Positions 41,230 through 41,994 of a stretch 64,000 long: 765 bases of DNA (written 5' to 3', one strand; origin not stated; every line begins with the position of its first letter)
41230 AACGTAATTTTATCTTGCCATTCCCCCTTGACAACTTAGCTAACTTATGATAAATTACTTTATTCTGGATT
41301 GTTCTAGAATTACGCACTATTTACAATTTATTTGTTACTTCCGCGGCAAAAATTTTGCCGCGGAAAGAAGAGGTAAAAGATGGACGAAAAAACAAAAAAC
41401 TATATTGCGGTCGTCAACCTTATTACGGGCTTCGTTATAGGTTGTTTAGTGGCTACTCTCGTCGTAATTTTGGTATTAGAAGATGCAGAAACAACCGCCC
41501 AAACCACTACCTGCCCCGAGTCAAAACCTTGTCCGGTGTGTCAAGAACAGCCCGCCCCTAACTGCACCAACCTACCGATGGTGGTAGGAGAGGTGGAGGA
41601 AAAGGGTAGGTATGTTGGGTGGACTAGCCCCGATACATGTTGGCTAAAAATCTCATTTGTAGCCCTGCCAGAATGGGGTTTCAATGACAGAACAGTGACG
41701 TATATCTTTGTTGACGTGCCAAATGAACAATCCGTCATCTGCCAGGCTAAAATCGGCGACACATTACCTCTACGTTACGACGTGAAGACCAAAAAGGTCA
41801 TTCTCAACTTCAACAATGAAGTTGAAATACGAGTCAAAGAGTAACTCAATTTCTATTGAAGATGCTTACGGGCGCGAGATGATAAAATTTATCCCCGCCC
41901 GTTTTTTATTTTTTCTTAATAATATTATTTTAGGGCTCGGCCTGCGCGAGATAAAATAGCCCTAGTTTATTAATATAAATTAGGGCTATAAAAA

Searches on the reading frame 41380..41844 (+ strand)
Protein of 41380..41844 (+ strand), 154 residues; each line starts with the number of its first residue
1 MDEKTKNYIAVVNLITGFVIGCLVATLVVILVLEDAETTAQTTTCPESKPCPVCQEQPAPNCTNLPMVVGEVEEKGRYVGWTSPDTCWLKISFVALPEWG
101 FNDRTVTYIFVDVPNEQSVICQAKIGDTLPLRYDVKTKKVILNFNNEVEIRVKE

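Call 71: search_protein_families(library=pfam, proteins=[window:41380-41844:+], max_evalue=0.001)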
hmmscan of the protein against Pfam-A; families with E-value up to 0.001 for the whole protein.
window:41380-41844:+ (154 aa): 0 families
